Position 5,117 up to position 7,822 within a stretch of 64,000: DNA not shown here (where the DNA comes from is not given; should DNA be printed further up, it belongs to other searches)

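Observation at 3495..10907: Minimal Qrc/alternative complex III-like operon flanked by two extra multiheme cytochromes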

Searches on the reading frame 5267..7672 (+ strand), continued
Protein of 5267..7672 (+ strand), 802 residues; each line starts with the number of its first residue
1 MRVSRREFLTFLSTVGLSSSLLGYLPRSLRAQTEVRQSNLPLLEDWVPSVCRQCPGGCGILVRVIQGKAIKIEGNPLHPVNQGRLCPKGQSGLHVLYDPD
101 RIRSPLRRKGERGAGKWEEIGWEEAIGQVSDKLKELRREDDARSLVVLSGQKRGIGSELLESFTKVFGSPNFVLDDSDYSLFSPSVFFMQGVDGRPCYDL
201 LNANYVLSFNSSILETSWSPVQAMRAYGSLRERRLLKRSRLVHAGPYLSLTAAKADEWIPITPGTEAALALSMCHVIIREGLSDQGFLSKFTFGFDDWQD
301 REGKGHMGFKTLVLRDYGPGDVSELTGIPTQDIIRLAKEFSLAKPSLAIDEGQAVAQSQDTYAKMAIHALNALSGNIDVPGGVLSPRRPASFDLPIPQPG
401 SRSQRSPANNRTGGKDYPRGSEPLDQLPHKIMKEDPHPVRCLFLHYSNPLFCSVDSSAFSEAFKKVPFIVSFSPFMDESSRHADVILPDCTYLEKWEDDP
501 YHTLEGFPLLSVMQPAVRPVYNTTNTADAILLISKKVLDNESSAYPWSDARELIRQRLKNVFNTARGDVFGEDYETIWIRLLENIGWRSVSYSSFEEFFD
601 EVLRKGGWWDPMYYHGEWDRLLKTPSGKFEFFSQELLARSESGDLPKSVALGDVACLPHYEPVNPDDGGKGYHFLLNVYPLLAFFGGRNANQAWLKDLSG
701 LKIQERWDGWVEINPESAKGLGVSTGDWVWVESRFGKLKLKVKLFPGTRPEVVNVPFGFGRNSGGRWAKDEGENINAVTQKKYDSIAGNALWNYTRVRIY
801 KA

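Call 13: find_related_loci(query=A1, collection=genome_contigs, flank=10000)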
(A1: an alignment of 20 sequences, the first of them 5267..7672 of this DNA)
Query A1 (802 aa) in genome_contigs; peptide patterns used: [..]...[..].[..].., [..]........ (x = any residue, [..] = any of these).
599 stretches matched a pattern (row limit reached: there are more); 592 encode a relative of the query (tblastn E <= 1e-3); the best 80 are kept; 80 distinct loci.
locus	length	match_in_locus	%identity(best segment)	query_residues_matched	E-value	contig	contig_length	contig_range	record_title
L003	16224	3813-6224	46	3-802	0e+0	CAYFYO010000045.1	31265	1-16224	MAG TPA_asm: uncultured Thermodesulfobacteriota bacterium isolate ERP108616_co2_127 genome assembly, contig: NODE_1794_l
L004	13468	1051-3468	45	3-802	0e+0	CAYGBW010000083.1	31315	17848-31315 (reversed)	MAG TPA_asm: uncultured Thermodesulfobacteriota bacterium isolate ERP108616_co1_403 genome assembly, contig: k119_129235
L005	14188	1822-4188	45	1-802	0e+0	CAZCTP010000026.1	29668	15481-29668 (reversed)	MAG TPA_asm: uncultured Thermodesulfobacteriota bacterium isolate binchicken_co172_233 genome assembly, contig: NODE_107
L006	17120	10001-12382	46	1-802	0e+0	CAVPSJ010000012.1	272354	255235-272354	MAG: uncultured delta proteobacterium isolate MFD10007.bin.2.36 genome assembly, contig: contig_47855, whole genome shot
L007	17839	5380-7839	43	2-802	0e+0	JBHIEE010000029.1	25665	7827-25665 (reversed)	MAG: Candidatus Aminicenantia bacterium isolate b3.sp2_bin.19 NODE_436_length_25665_cov_7.123038, whole genome shotgun s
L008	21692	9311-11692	45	1-802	0e+0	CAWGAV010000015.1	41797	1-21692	MAG: uncultured delta proteobacterium isolate MFD04408.bin.3.102 genome assembly, contig: contig_17027, whole genome sho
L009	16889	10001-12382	44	1-802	0e+0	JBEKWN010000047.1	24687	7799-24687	MAG: Thermodesulfobacteriota bacterium isolate SPRUCE 629 SPRUCE_629_47, whole genome shotgun sequence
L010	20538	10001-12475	44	1-802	0e+0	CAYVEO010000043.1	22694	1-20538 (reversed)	MAG TPA_asm: uncultured Planctomycetia bacterium isolate SRP090828_co3_47 genome assembly, contig: NODE_342_length_22694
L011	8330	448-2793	45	1-802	0e+0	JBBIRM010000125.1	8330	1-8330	MAG: Deltaproteobacteria bacterium isolate SIF170217_bin_35 NODE_8346_length_8330_cov_5.445559, whole genome shotgun seq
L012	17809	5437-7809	46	1-802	0e+0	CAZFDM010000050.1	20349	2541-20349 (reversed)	MAG TPA_asm: uncultured Syntrophaceae bacterium isolate SRP231805_co4_41 genome assembly, contig: k141_94153, whole geno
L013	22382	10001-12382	44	1-802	0e+0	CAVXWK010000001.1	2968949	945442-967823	MAG: uncultured delta proteobacterium isolate MFD04492.bin.2.7 genome assembly, contig: contig_16283, whole genome shotg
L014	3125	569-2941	45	1-802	0e+0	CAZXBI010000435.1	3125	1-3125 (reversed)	MAG TPA_asm: uncultured Syntrophorhabdus sp. isolate SRP302447_co4_432 genome assembly, contig: NODE_92746_length_3125_c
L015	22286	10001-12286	44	44-801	0e+0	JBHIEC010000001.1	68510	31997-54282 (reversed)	MAG: Anaerolineae bacterium isolate b3.sp2_bin.41 NODE_31_length_68510_cov_8.060142, whole genome shotgun sequence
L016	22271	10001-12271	46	35-802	0e+0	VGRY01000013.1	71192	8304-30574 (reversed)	MAG: Deltaproteobacteria bacterium isolate K_DeepCast_100m_mx_276 K_DeepCast_100m_mx_276_Ga0194127_10000389, whole genom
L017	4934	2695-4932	47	1-754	0e+0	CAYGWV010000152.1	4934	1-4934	MAG TPA_asm: uncultured Syntrophaceae bacterium isolate ERP119294_co2_516 genome assembly, contig: k141_3782666, whole g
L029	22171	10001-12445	43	3-802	0e+0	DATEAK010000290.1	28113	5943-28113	MAG TPA_asm: bacterium isolate SMAG_U8216 k141_3215284, whole genome shotgun sequence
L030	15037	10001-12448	42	1-802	0e+0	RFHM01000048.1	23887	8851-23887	MAG: Acidobacteria bacterium isolate J050 k99_86410, whole genome shotgun sequence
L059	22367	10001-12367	42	1-802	0e+0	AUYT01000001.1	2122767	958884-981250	MAG: candidate division Zixibacteria bacterium RBG-1 RBG1_1C00001, whole genome shotgun sequence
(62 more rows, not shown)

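Call 32: search_protein_families(library=pfam, proteins=[L003:10628-11098:+, L003:11098-12912:+, L003:13035-13760:+, L003:13779-14288:+, L003:14257-14826:+, L003:14838-15641:+, L010:4864-6210:+, L010:6241-7659:+, L006:6462-6965:+, L007:13278-14585:+], max_evalue=0.001)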
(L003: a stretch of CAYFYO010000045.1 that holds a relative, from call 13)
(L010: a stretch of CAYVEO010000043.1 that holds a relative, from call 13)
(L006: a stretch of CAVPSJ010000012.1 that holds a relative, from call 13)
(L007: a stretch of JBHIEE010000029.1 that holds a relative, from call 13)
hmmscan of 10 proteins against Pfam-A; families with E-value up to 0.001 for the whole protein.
L003:10628-11098:+ (157 aa): 1 family
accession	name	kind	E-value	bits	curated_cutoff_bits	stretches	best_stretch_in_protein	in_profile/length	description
PF00027.35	cNMP_binding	-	2e-13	50.5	27.5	1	31-119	2-89/89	Cyclic nucleotide-binding domain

L003:11098-12912:+ (605 aa): 21 families
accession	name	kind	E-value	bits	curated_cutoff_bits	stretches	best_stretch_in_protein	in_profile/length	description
PF07992.20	Pyr_redox_2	-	7.8e-33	114.6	26.1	1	123-416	1-285/291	Pyridine nucleotide-disulphide oxidoreductase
PF14691.11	Fer4_20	-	3.1e-18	66.1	25.8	1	28-103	31-108/113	Dihydroprymidine dehydrogenase domain II, 4Fe-4S cluster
PF13738.12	Pyr_redox_3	-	1.9e-14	54.1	30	1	210-406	127-305/305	Pyridine nucleotide-disulphide oxidoreductase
PF00037.32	Fer4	-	7.1e-12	45.1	21.1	2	570-592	2-24/24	4Fe-4S binding domain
PF00070.33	Pyr_redox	-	5.9e-11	43.2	22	1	124-194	1-62/82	Pyridine nucleotide-disulphide oxidoreductase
PF12838.12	Fer4_7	-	3.8e-10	40.5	27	1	510-590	1-52/52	4Fe-4S dicluster domain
PF12831.13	FAD_oxidored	-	4.9e-08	33.1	27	1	125-166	2-43/416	FAD dependent oxidoreductase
PF13237.11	Fer4_10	-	8.6e-08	32.4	25.5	2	505-527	3-22/53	4Fe-4S dicluster domain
PF13187.11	Fer4_9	-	2.5e-07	31.1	27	1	510-591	1-52/52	4Fe-4S dicluster domain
PF12837.12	Fer4_6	-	5.1e-07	29.8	25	2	572-591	5-24/24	4Fe-4S binding domain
PF01262.27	AlaDh_PNT_C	-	2.1e-06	27.7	23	0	123-153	29-59/214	Alanine dehydrogenase/PNT, C-terminal domain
PF13484.11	Fer4_16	-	3e-06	28.3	30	0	576-594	2-20/66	4Fe-4S double cluster binding domain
PF13183.11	Fer4_8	-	4.8e-06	27.5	27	1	509-589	3-67/68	4Fe-4S dicluster domain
PF12797.12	Fer4_2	-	4.9e-06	26.6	24.5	1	505-522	4-21/22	4Fe-4S binding domain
PF13450.12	NAD_binding_8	-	6.9e-06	26.7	21.9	1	127-160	1-34/68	NAD(P)-binding Rossmann-like domain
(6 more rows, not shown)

L003:13035-13760:+ (242 aa): 3 families
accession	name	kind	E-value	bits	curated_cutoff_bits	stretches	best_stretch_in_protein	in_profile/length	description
PF00033.24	Cytochrome_B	-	1.1e-44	153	27.2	1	56-235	10-188/189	Cytochrome b/b6/petB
PF13631.11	Cytochrom_B_N_2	-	4.6e-38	131.3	27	1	118-237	2-121/169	Cytochrome b(N-terminal)/b6/petB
PF14358.11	DUF4405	-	1.1e-08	35.9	26.7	1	65-128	5-63/66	Domain of unknown function (DUF4405)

L003:13779-14288:+ (170 aa): 1 family
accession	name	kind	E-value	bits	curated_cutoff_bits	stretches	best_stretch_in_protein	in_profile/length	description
PF00032.22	Cytochrom_B_C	-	7.6e-06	26.5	20.7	1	78-158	2-85/102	Cytochrome b(C-terminal)/b6/petD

L003:14257-14826:+ (190 aa): 1 family
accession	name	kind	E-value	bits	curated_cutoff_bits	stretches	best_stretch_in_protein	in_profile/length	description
PF00355.32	Rieske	-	1.7e-11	44.3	20.3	1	85-161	8-88/88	Rieske [2Fe-2S] domain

L003:14838-15641:+ (268 aa): 7 families
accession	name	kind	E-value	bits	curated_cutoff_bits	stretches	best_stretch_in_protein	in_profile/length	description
PF13442.11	Cytochrome_CBB3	-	1.2e-10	42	27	1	42-121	2-68/68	Cytochrome C oxidase, cbb3-type, subunit III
PF14522.11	Cytochrome_C7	-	3.1e-09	37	24.8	1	148-215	12-66/67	Cytochrome c7 and related cytochrome c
PF14537.11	Cytochrom_c3_2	-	1.1e-08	35.8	25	1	188-256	8-71/79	Cytochrome c3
PF00034.26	Cytochrom_C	-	1.9e-08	35.9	21.3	1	43-122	1-87/90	Cytochrome c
PF22113.1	Mtrc-MtrF_II-IV_dom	-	3.3e-08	33.7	30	1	148-255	80-169/176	Outer membrane cytochrome MtrC/MtrF-like, domains II/IV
PF13435.11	Cytochrome_C554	-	9.5e-08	33.3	20.8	1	152-216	2-84/84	Cytochrome c554 and c-prime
PF09699.15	Paired_CXXCH_1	-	3.5e-05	23.8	20.6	0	242-253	6-17/41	Doubled CXXCH motif (Paired_CXXCH_1)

L010:4864-6210:+ (449 aa): 3 families
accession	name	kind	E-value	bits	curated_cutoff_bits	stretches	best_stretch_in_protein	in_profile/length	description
PF02518.31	HATPase_c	-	2.1e-26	93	26.4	1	334-446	2-109/111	Histidine kinase-, DNA gyrase B-, and HSP90-like ATPase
PF00512.31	HisKA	-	5.5e-09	36.4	26.9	1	225-287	3-62/66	His Kinase A (phospho-acceptor) domain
PF25323.1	6TM_PilS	-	7.8e-06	26.1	27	1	50-201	44-182/189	PilS-like transmembrane domain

L010:6241-7659:+ (473 aa): 8 families
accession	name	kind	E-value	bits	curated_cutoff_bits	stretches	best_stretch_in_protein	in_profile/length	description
PF00158.32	Sigma54_activat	-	2.9e-70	235.7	20.2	1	155-322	1-168/168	Sigma-54 interaction domain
PF25601.1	AAA_lid_14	-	8.8e-28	96.4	27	1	327-410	1-84/87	AAA+ ATPase lid domain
PF00072.30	Response_reg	-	1.1e-24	87.1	30.2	1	17-125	1-109/111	Response regulator receiver domain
PF14532.12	Sigma54_activ_2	-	2.3e-24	86.6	25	1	156-326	1-138/138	Sigma-54 interaction domain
PF07728.20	AAA_5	-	2.8e-08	34.3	22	1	178-299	1-125/139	AAA domain (dynein-related subfamily)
PF01078.27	Mg_chelatase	-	2.4e-05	24.3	20.3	0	235-297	94-158/207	Magnesium chelatase, subunit ChlI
PF00004.35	AAA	-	9.4e-05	23.3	21.2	1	179-303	1-118/131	ATPase family associated with various cellular activities (AAA)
PF07724.20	AAA_2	-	0.0001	22.8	27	1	178-308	5-136/166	AAA domain (Cdc48 subfamily)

L006:6462-6965:+ (168 aa): 5 families
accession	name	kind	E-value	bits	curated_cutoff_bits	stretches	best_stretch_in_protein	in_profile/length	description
PF09699.15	Paired_CXXCH_1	-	7e-08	32.5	20.6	0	71-109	6-38/41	Doubled CXXCH motif (Paired_CXXCH_1)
PF05495.17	zf-CHY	-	1.8e-05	25.5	31.3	0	61-110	8-52/68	CHY zinc finger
PF14522.11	Cytochrome_C7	-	2.6e-05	24.4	24.8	1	37-107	13-66/67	Cytochrome c7 and related cytochrome c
PF03264.19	Cytochrom_NNT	-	5e-05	23.5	24.1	0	40-79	128-165/174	NapC/NirT cytochrome c family, N-terminal region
PF22113.1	Mtrc-MtrF_II-IV_dom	-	0.00047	20.2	30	1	38-119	82-175/176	Outer membrane cytochrome MtrC/MtrF-like, domains II/IV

L007:13278-14585:+ (436 aa): 6 families
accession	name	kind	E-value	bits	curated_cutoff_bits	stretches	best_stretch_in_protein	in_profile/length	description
PF09699.15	Paired_CXXCH_1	-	5.3e-13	48.9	20.6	0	167-203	8-39/41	Doubled CXXCH motif (Paired_CXXCH_1)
PF14537.11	Cytochrom_c3_2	-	1.4e-12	48.3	25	2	81-201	1-79/79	Cytochrome c3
PF14522.11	Cytochrome_C7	-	4.3e-11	42.9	24.8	0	164-243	12-66/67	Cytochrome c7 and related cytochrome c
PF22113.1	Mtrc-MtrF_II-IV_dom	-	3e-10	40.3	30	1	119-246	25-166/176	Outer membrane cytochrome MtrC/MtrF-like, domains II/IV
PF22678.1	Cytochrom_c_NrfB-like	-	1.5e-06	29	27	0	59-100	29-72/89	Cytochrome c-type protein NrfB-like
PF13435.11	Cytochrome_C554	-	0.00093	20.5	20.8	0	303-341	2-40/84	Cytochrome c554 and c-prime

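Call 67: search_protein_families(library=pfam, proteins=[L007:124-816:+, L015:2521-4530:+, L015:4536-5204:+, L030:9023-9400:+, L015:12990-14333:+, L006:4957-5424:-, L006:5558-6280:-, L006:3829-4953:-, L006:2935-3669:-, L006:38-988:+], max_evalue=0.0001)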
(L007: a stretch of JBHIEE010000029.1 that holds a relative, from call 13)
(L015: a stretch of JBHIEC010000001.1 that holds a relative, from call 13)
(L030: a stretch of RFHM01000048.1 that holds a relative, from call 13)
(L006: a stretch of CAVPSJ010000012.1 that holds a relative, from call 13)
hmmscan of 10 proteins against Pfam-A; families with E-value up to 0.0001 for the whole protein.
L007:124-816:+ (231 aa): 1 family
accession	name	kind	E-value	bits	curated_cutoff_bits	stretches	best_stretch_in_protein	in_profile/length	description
PF02613.20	Nitrate_red_del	-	3.1e-28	99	22.2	1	66-191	17-136/136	Nitrate reductase delta subunit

L015:2521-4530:+ (670 aa): 8 families
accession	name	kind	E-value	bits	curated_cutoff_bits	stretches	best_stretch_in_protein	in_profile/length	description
PF01590.32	GAF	-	1.6e-23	84.1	22.4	1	296-433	1-133/133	GAF domain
PF13185.12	GAF_2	-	6e-23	82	28.6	1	295-434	2-136/136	GAF domain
PF02518.31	HATPase_c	-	4.6e-18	66.1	26.4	1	570-663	2-109/111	Histidine kinase-, DNA gyrase B-, and HSP90-like ATPase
PF13492.12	GAF_3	-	4.5e-16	59.9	27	1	296-435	1-129/129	GAF domain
PF07730.19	HisKA_3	-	5.4e-16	59.3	24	1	461-527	1-66/68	Histidine kinase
PF00672.30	HAMP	-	2.9e-13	50.3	25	1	208-259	2-53/53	HAMP domain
PF13581.12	HATPase_c_2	-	3.6e-06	27.4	27.4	1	536-649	9-116/127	Histidine kinase-like ATPase domain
PF21563.3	Mcp40H-20_sensor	-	1.1e-05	26.1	27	0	60-174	7-110/112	Methyl-accepting chemotaxis sensory transducer, class 40H, sensor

L015:4536-5204:+ (223 aa): 4 families
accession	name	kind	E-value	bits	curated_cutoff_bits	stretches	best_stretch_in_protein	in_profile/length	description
PF00072.30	Response_reg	-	9.4e-29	100.3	30.2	1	6-117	1-110/111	Response regulator receiver domain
PF00196.25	GerE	-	9.2e-22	76.9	23.5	1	155-210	2-57/57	Bacterial regulatory proteins, luxR family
PF08281.18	Sigma70_r4_2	-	2.4e-10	40.3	25.7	1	155-198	10-54/54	Sigma-70, region 4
PF04545.22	Sigma70_r4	-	1.2e-07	31.6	24.1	1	155-198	4-48/50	Sigma-70, region 4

L030:9023-9400:+ (126 aa): 2 families
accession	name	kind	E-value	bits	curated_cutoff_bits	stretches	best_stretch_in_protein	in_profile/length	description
PF13442.11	Cytochrome_CBB3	-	1.8e-15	57.4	27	1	33-120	2-68/68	Cytochrome C oxidase, cbb3-type, subunit III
PF00034.26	Cytochrom_C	-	1.4e-13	52.4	21.3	1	35-123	2-89/90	Cytochrome c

L015:12990-14333:+ (448 aa): 4 families
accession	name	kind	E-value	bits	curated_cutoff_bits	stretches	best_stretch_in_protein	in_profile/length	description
PF09699.15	Paired_CXXCH_1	-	2.8e-09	37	20.6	0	155-196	9-38/41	Doubled CXXCH motif (Paired_CXXCH_1)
PF13435.11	Cytochrome_C554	-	1.7e-08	35.7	20.8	0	131-160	49-84/84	Cytochrome c554 and c-prime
PF14522.11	Cytochrome_C7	-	1.2e-07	31.9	24.8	0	132-195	15-67/67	Cytochrome c7 and related cytochrome c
PF14537.11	Cytochrom_c3_2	-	9.2e-07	29.7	25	0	133-201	9-70/79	Cytochrome c3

L006:4957-5424:- (155 aa): 3 families
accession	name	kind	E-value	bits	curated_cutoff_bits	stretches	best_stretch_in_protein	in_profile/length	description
PF12900.13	Pyridox_ox_2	-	1.7e-27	96.5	27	1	10-151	2-139/140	Pyridoxamine 5'-phosphate oxidase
PF01243.27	PNPOx_N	-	4.4e-13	50.1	28.1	1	13-149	5-117/120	Pyridoxamine 5'-phosphate oxidase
PF04299.18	FMN_bind_2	-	5.6e-08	33.1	22.4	1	7-150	9-161/168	Putative FMN-binding domain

L006:5558-6280:- (240 aa): 1 family
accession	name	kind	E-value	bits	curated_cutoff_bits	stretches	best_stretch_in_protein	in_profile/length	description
PF04029.19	2-ph_phosp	-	6.5e-73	245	26.4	1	17-234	12-225/226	2-phosphosulpholactate phosphatase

L006:3829-4953:- (374 aa): 8 families
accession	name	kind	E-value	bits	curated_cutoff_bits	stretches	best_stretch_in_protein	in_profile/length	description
PF04015.17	DUF362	-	4.7e-57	193.7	24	1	41-240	1-200/200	Domain of unknown function (DUF362)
PF00037.32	Fer4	-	2.6e-08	33.8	21.1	1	338-360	2-24/24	4Fe-4S binding domain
PF12837.12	Fer4_6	-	1e-07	32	25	0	307-329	1-23/24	4Fe-4S binding domain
PF13237.11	Fer4_10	-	1.6e-06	28.4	25.5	1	308-355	2-53/53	4Fe-4S dicluster domain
PF12797.12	Fer4_2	-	6e-06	26.3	24.5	0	307-326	2-21/22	4Fe-4S binding domain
PF13484.11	Fer4_16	-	7.1e-06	27.1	30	0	315-333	2-20/66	4Fe-4S double cluster binding domain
PF12838.12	Fer4_7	-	1.3e-05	26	27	1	315-358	2-52/52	4Fe-4S dicluster domain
PF13187.11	Fer4_9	-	9.9e-05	22.7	27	0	314-359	1-52/52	4Fe-4S dicluster domain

L006:2935-3669:- (244 aa): 1 family
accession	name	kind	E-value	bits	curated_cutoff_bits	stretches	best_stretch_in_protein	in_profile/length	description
PF01416.25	PseudoU_synth_1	-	8.8e-48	161.7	23.3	2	142-244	1-107/108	tRNA pseudouridine synthase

L006:38-988:+ (317 aa): 8 families
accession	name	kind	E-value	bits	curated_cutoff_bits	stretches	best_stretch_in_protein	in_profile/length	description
PF04015.17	DUF362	-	3.4e-41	141.9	24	1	2-262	24-200/200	Domain of unknown function (DUF362)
PF12838.12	Fer4_7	-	2.9e-08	34.5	27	1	135-187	2-52/52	4Fe-4S dicluster domain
PF14697.11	Fer4_21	-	5.8e-08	33.2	35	1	166-198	1-36/59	4Fe-4S dicluster domain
PF13187.11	Fer4_9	-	1.1e-06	29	27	1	134-188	1-52/52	4Fe-4S dicluster domain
PF13237.11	Fer4_10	-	1.6e-06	28.4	25.5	0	167-193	3-31/53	4Fe-4S dicluster domain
PF00037.32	Fer4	-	8e-06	25.9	21.1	1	167-189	2-24/24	4Fe-4S binding domain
PF12837.12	Fer4_6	-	1.2e-05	25.5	25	1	167-188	3-24/24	4Fe-4S binding domain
PF25160.1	LdpA_Fe-S-bd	-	7.9e-05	22.8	27.6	0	168-190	23-45/49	LdpA Fe-S cluster-binding domain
